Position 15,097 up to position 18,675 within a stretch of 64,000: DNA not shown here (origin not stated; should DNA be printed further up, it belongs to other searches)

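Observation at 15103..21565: Shared acidic DPF/GFF short linear motifs in the cytosolic tails of two different membrane proteins of the operon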

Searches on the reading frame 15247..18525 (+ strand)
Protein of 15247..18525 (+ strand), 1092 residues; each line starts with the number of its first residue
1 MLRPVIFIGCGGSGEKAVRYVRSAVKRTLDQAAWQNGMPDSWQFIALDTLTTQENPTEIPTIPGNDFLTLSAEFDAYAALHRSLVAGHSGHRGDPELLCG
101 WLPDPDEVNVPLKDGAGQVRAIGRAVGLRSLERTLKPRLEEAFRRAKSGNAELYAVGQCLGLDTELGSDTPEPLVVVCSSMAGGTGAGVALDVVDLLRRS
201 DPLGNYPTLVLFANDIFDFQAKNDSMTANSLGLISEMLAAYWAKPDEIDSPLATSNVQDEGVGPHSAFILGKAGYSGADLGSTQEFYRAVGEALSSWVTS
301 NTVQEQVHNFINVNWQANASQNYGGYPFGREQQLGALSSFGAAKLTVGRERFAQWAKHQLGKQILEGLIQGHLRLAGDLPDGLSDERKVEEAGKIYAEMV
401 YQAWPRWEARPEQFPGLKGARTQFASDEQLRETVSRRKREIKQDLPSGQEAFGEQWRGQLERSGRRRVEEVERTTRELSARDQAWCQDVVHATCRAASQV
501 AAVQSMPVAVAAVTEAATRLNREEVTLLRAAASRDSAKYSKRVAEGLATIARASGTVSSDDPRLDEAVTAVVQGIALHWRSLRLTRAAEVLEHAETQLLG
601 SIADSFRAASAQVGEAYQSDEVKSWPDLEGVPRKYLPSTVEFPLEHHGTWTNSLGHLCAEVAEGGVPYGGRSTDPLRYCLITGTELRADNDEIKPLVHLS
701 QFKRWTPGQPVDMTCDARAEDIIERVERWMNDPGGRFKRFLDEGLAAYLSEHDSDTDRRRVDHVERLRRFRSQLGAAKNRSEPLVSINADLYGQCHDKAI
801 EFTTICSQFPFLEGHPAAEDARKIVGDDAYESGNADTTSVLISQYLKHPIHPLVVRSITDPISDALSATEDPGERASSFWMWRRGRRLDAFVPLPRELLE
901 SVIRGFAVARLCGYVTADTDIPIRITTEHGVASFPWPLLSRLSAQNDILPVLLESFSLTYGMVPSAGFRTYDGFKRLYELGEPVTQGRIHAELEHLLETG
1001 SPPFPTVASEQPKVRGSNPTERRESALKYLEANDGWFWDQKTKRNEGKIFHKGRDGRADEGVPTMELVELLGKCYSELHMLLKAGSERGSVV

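Call 3: search_protein_families(library=pfam, proteins=[window:15250-18525:+], max_evalue=0.01)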
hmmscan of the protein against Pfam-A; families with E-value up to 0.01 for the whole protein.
window:15250-18525:+ (1091 aa): 1 family
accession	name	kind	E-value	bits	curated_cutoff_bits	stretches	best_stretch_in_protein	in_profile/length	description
PF13809.12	Tubulin_2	-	3e-35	122.6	27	1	5-364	1-355/356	Tubulin like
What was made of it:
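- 15247..18525 (+): Gene C: cytosolic FtsZl1 / Tubulin_2 protein of 1092 aa. It has T1 GCGGSG and T4 AGGTGAG motifs and no TM segment. It ends GSVV (18514-18522). Call 3: PF13809 E 3e-35 at 122.6 bits.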

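Call 8: find_homologous_proteins(query=window:15247-18525:+, max_evalue=0.00001)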
Query window:15247-18525:+ (1092 aa): 169 proteins with E <= 0.00001 among 8000 candidates; the best 120 are listed.
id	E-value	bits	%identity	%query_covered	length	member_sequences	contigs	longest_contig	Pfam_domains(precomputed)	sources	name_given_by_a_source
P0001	0.0e+0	2359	94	100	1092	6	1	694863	PF13809.13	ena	-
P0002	0.0e+0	1860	73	100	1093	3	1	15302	PF13809.13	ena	-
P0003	0.0e+0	1698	68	100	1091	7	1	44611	PF13809.13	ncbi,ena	-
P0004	0.0e+0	1664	67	100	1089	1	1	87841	PF13809.13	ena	-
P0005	0.0e+0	1661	67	100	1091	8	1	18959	PF13809.13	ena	-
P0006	0.0e+0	1633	65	100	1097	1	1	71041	PF13809.13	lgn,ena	-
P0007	0.0e+0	1625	66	100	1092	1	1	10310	PF13809.13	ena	-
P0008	0.0e+0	1622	65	100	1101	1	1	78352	PF13809.13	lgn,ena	-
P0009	0.0e+0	1609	65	100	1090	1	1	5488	PF13809.13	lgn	-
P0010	0.0e+0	1598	64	100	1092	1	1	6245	PF13809.13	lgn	-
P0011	0.0e+0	1572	64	100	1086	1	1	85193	PF13809.13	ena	-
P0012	0.0e+0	1568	63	100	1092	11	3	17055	PF13809.13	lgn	-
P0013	0.0e+0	1547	62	100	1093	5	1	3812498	PF13809.13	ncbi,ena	-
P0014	0.0e+0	1504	60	100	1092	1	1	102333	PF13809.13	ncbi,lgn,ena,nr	ncbi:MAG: hypothetical protein OXF75_14080 [Acidimicrobiaceae bacterium]|nr:hypothetical protein [Ac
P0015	0.0e+0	1488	60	100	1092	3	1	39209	PF13809.13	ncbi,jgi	-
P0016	0.0e+0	1477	61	100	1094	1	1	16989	PF13809.13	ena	-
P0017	0.0e+0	1470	61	100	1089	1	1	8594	PF13809.13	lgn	-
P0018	0.0e+0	1463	59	100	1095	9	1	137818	PF13809.13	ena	-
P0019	0.0e+0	1456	61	100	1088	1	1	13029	PF13809.13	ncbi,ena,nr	ncbi:MAG: tubulin-like doman-containing protein [Acidimicrobiia bacterium]|nr:tubulin-like doman-con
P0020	0.0e+0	1455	60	100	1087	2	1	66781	PF13809.13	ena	-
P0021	0.0e+0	1446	60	100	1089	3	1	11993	PF13809.13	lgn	-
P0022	0.0e+0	1414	64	90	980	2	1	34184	PF13809.13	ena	-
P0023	0.0e+0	1412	59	98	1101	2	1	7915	PF13809.13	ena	-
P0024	0.0e+0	1385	57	100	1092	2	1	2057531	PF13809.13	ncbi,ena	-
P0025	0.0e+0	1376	57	100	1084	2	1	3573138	PF13809.13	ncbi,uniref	ncbi:tubulin-like doman-containing protein [Candidatus Poriferisocius sp.]|uniref:tubulin-like doman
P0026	0.0e+0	1374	58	100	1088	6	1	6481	PF13809.13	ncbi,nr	ncbi:MAG: hypothetical protein OXF64_06690 [bacterium]|nr:hypothetical protein [bacterium]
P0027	0.0e+0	1317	56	100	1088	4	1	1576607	PF13809.13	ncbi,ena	-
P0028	0.0e+0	1314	55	100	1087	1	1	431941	PF13809.13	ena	-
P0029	0.0e+0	1271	53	100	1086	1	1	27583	PF13809.13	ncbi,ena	-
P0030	0.0e+0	1188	51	100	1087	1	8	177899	PF13809.13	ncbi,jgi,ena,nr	ncbi:MAG: hypothetical protein OXC06_01935 [Acidimicrobiaceae bacterium]|nr:hypothetical protein [Ac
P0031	0.0e+0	1185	51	100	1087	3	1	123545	PF13809.13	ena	-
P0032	0.0e+0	1181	51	100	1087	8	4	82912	PF13809.13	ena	-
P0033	0.0e+0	1171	51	100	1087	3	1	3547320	PF13809.13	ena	-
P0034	0.0e+0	1169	51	100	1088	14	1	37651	PF13809.13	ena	-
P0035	0.0e+0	1166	51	100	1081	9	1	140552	PF13809.13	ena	-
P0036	0.0e+0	1148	50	100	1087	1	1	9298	PF13809.13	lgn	-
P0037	0.0e+0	1144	50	100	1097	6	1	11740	PF13809.13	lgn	-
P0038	0.0e+0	1131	50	100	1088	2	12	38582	PF13809.13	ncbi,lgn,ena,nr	ncbi:MAG: hypothetical protein F4110_14310 [Acidimicrobiaceae bacterium]|nr:hypothetical protein [Ac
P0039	0.0e+0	1131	49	100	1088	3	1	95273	PF13809.13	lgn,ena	-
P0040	0.0e+0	1115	49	100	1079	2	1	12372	PF13809.13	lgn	-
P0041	0.0e+0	1112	48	100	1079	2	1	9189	PF13809.13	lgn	-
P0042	0.0e+0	1111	50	100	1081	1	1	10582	PF13809.13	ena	-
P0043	0.0e+0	1110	48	100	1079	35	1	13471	PF13809.13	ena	-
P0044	0.0e+0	1108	48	100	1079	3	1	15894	PF13809.13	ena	-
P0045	0.0e+0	1099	49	100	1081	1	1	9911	PF13809.13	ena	-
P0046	0.0e+0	1097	49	100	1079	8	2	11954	PF13809.13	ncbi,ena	-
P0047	0.0e+0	1096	48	100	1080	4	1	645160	PF13809.13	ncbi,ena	-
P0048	0.0e+0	1092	48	100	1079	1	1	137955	PF13809.13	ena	-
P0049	0.0e+0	1089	48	100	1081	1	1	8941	PF13809.13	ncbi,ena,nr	ncbi:MAG: hypothetical protein F4Z14_07575 [Gammaproteobacteria bacterium]|nr:hypothetical protein [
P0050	0.0e+0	1085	48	100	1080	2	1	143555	PF13809.13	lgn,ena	-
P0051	0.0e+0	1067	47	100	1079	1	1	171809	PF13809.13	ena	-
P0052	0.0e+0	1042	48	99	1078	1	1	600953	PF13809.13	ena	-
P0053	7.2e-283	959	45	99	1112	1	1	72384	PF13809.13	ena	-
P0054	5.4e-281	953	44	99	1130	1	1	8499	PF13809.13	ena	-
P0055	1.1e-273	929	48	87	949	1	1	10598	PF13809.13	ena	-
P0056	1.6e-262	892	42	100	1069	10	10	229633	PF13809.13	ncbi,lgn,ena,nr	ncbi:MAG: hypothetical protein OXH10_06355 [bacterium]|nr:hypothetical protein [bacterium] MDE064431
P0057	3.7e-255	868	40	99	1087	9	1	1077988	PF13809.13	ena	-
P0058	4.5e-253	861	42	100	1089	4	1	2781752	PF13809.13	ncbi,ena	-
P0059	1.4e-252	859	42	99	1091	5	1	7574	PF13809.13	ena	-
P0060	9.0e-249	846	40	99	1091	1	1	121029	PF13809.13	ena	-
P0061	4.4e-248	844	40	99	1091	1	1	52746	PF13809.13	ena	-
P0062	1.1e-246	840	42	100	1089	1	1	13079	PF13809.13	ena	-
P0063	2.7e-236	805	39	99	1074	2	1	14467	PF13809.13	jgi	-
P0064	3.5e-236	805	40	99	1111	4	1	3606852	PF13809.13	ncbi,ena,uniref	ncbi:tubulin-like doman-containing protein [Candidatus Poriferisodalis sp.]|uniref:tubulin-like doma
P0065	1.0e-223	763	40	91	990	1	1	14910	PF13809.13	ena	-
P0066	5.2e-221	754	39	99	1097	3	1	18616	PF13809.13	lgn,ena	-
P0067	2.9e-220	752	39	99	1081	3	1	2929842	PF13809.13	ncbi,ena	-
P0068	1.3e-213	730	39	99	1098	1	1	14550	PF13809.13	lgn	-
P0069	2.8e-201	689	35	100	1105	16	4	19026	PF13809.13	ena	-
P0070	1.6e-199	683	38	95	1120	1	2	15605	PF13809.13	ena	-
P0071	4.9e-199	682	36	99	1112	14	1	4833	PF13809.13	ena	-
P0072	6.4e-197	675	38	98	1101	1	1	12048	PF13809.13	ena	-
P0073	1.1e-196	674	38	98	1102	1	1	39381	PF13809.13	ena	-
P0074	1.9e-193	663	36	95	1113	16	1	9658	PF13809.13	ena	-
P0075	2.2e-193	663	35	99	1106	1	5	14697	PF13809.13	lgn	-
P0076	2.3e-192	660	36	95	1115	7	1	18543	PF13809.13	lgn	-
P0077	2.6e-189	650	35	99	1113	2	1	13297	PF13809.13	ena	-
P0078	7.1e-189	648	37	95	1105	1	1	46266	PF13809.13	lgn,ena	-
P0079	1.7e-188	647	36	99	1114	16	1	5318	PF13809.13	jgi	-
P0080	2.6e-188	646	36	100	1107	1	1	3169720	PF13809.13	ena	-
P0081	5.8e-188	645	35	98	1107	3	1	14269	PF13809.13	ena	-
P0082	3.4e-187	643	34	99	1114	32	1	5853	PF13809.13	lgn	-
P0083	1.5e-185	637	36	100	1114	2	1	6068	PF13809.13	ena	-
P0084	1.8e-184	633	34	99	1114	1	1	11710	PF13809.13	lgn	-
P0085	4.6e-184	632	35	95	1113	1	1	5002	PF13809.13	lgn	-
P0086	3.2e-183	629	36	100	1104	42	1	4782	PF13809.13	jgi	-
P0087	8.5e-182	625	34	99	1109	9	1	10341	PF13809.13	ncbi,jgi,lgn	jgi:hypothetical protein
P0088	6.7e-180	618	36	92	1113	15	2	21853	PF13809.13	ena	-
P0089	1.2e-179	618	35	98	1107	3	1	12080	PF13809.13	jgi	jgi:hypothetical protein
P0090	2.8e-179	616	36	99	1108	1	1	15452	PF13809.13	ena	-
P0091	3.0e-178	613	35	95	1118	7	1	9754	PF13809.13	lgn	-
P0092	4.6e-178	612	35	96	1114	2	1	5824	PF13809.13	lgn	-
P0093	4.0e-177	609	36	95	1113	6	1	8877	PF13809.13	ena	-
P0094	2.8e-176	606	35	95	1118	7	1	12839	PF13809.13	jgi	-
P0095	5.1e-176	605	36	94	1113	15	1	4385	PF13809.13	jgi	-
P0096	7.9e-176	605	34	99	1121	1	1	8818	PF13809.13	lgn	-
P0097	1.1e-175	604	35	90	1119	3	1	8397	PF13809.13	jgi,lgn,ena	-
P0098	1.2e-175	604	35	94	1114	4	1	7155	PF13809.13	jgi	jgi:Tubulin like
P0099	1.1e-174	601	36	90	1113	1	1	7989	PF13809.13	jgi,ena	-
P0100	1.6e-174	601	34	100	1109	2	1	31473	PF13809.13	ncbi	-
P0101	1.6e-174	601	35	99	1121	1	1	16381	PF13809.13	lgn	-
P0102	2.5e-174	600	34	100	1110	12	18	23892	PF13809.13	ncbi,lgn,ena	-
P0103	3.9e-174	599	34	99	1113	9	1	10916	PF13809.13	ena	-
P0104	6.8e-174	598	35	99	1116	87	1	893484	PF13809.13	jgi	jgi:hypothetical protein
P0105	1.4e-173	597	35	96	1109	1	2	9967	PF13809.13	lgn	-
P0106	3.8e-173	596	34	100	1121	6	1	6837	PF13809.13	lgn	-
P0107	4.3e-173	596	36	90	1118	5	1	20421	PF13809.13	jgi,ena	jgi:hypothetical protein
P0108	4.4e-173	596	35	100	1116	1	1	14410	PF13809.13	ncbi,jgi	jgi:hypothetical protein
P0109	4.7e-173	596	34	99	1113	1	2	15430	PF13809.13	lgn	-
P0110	5.3e-173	596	34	94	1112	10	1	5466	PF13809.13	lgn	-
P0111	5.4e-173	595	34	95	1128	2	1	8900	PF13809.13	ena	-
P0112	6.1e-173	595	35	94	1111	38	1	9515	PF13809.13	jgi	jgi:hypothetical protein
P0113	9.1e-173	595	35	94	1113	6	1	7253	PF13809.13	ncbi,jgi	jgi:hypothetical protein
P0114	9.4e-173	595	35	95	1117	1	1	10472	PF13809.13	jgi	-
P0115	1.2e-172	594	34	96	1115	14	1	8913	PF13809.13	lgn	-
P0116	1.4e-172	594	34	98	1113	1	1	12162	PF13809.13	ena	-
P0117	2.2e-172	593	34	95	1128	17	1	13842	PF13809.13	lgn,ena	-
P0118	2.4e-172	593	34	94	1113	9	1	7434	PF13809.13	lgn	-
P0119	6.5e-172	592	36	90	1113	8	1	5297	PF13809.13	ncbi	-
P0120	4.1e-171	589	34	95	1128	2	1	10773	PF13809.13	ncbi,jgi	jgi:hypothetical protein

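Call 10: find_related_loci(query=A1, collection=genome_contigs, flank=10000)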
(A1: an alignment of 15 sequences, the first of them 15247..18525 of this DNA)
Query A1 (1092 aa) in genome_contigs; peptide patterns used: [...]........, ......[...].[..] (x = any residue, [..] = any of these).
320 stretches matched a pattern; 59 encode a relative of the query (tblastn E <= 1e-3); 58 distinct loci.
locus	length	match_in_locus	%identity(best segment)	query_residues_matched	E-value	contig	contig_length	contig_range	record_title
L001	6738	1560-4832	68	1-1092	0e+0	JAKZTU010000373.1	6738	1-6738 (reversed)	MAG: Acidimicrobiales bacterium isolate Langseth_MAG_00067 Langseth_MAG_00067_000000000373, whole genome shotgun sequenc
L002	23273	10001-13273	67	1-1092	0e+0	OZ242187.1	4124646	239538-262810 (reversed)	MAG: Candidatus Aldehydirespiratoraceae bacterium isolate 61e8bfbb-40aa-4858-aaa5-c73b4985a48d genome assembly, chromoso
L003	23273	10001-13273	62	1-1092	0e+0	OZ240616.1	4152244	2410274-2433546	MAG: Candidatus Aldehydirespiratoraceae bacterium isolate 1f25ca57-e486-4e0f-9107-43bc41358f04 genome assembly, chromoso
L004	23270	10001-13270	62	1-1092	0e+0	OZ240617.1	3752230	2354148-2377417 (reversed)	MAG: Candidatus Aldehydirespiratoraceae bacterium isolate 0b71e67c-702b-47f2-97b2-5742d9223fe1 genome assembly, chromoso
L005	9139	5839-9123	59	1-1092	0e+0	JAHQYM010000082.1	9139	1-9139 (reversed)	MAG: Acidimicrobiia bacterium isolate 10 NODE_8665_length_9139_cov_16.2154_ID_17329, whole genome shotgun sequence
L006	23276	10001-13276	57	1-1092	0e+0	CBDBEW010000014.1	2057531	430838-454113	MAG: Candidatus Aldehydirespiratoraceae bacterium isolate 3d1cf90a-8848-4f2b-8cf4-e3ffddaed6ea genome assembly, contig:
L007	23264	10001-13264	55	1-1092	0e+0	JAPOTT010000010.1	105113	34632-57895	MAG: bacterium isolate CAR3_bin_7 NODE_56_length_105113_cov_17.5866, whole genome shotgun sequence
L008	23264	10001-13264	58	1-1092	0e+0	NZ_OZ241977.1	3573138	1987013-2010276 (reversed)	MAG: Candidatus Poriferisocius sp. isolate 487b4cec-4729-4ab4-8a52-7084cce3f8e8 chromosome 1, complete sequence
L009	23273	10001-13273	62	1-1092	0e+0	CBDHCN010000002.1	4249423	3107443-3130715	MAG: Candidatus Aldehydirespiratoraceae bacterium isolate 1823f4bd-ece8-44b4-8147-d2e02a723a8b genome assembly, contig:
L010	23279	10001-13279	62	1-1092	0e+0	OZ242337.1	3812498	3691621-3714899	MAG: Candidatus Aldehydirespiratoraceae bacterium isolate 4e9cc62d-94a8-4610-be7f-a0f893ae6d2b genome assembly, chromoso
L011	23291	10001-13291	50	1-1092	0e+0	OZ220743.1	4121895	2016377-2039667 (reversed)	MAG: Acidimicrobiales bacterium isolate dadfcd55-464f-4f03-9875-fa0eca1464b2 genome assembly, chromosome: 1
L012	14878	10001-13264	50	1-1092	0e+0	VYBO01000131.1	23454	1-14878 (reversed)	MAG: Acidimicrobiaceae bacterium isolate SB0673_bin_3 NODE_457_length_23454_cov_78.161716, whole genome shotgun sequence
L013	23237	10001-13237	48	1-1092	0e+0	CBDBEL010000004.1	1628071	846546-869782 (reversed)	MAG: Candidatus Aldehydirespirator sp. isolate 42010ebb-ea2b-4a2b-9d13-79554d05c50f genome assembly, contig: contig_4, w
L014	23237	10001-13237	48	1-1092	0e+0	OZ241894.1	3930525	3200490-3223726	MAG: Candidatus Aldehydirespirator sp. isolate 59d5e5b9-c534-4d11-b37b-78d6acc4b690 genome assembly, chromosome: 1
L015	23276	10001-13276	60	1-1091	0e+0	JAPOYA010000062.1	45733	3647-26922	MAG: Acidimicrobiaceae bacterium isolate COS4_bin_1 NODE_795_length_45733_cov_22.6768, whole genome shotgun sequence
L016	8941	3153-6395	48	1-1092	0e+0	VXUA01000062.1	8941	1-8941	MAG: Gammaproteobacteria bacterium isolate SB0666_bin_18 NODE_3253_length_8941_cov_4.458361, whole genome shotgun sequen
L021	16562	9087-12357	56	1-1092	0e+0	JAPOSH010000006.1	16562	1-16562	MAG: bacterium isolate CAR2_bin_19 NODE_1216_length_16562_cov_6.24321, whole genome shotgun sequence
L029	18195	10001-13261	51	1-1092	0e+0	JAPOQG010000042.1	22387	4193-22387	MAG: Acidimicrobiaceae bacterium isolate APA_bin_7 c_000000131860, whole genome shotgun sequence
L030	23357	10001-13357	35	1-1092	0e+0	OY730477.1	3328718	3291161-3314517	MAG: Acidimicrobiales bacterium isolate e0b2f39b-1ee3-4a0c-86de-16ff46d4126c genome assembly, chromosome: 1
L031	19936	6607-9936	33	1-1092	7e-173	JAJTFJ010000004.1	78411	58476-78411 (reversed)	MAG: Ilumatobacteraceae bacterium isolate 49618_E24 Sample_49618_scaffold_144, whole genome shotgun sequence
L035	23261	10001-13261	51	1-1092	0e+0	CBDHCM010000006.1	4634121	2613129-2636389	MAG: Candidatus Aldehydirespirator sp. isolate 36171f10-6b1c-407a-8267-17b84cd7c53a genome assembly, contig: chromosome_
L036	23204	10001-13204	30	1-1030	4e-107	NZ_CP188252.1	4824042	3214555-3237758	Aquihabitans sp. McL0605 chromosome, complete genome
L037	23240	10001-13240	48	1-1092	0e+0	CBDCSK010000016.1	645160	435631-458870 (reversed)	MAG: Candidatus Aldehydirespirator sp. isolate 158ad01d-a0e1-4362-9a4e-647a92b6262f genome assembly, contig: contig_16,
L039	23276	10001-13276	60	1-1092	0e+0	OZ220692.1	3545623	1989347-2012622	MAG: Acidimicrobiales bacterium isolate 8ffd2e9a-c1ca-4386-ab1d-9011d91eb932 genome assembly, chromosome: 1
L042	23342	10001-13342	36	1-1092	0e+0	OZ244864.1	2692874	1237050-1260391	MAG: Candidatus Poriferisodalis sp. isolate a517203e-93c6-4a9b-8abd-1c58bad8a0d8 genome assembly, chromosome: 1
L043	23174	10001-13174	27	2-1035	3e-69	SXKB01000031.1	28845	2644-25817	MAG: Actinomycetota bacterium isolate F1-120-MAGs100 F1-120__c60468, whole genome shotgun sequence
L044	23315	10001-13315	23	1-1031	1e-40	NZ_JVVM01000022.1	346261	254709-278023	Corynebacterium vitaeruminis strain 1285_CVIT 125_346261_8890490, whole genome shotgun sequence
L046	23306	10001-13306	29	2-1049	3e-33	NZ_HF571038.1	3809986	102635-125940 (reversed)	Nostocoides jenkinsii Ben 74, whole genome shotgun sequence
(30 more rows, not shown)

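Call 17: search_protein_families(library=ncbifam, proteins=[window:15247-18525:+], max_evalue=0.01)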
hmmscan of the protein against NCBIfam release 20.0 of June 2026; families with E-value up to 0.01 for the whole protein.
window:15247-18525:+ (1092 aa): 0 families

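Call 18: search_protein_families(library=padloc, proteins=[window:15247-18525:+], max_evalue=0.01)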
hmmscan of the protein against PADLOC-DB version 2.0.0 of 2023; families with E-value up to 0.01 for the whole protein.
window:15247-18525:+ (1092 aa): 0 families
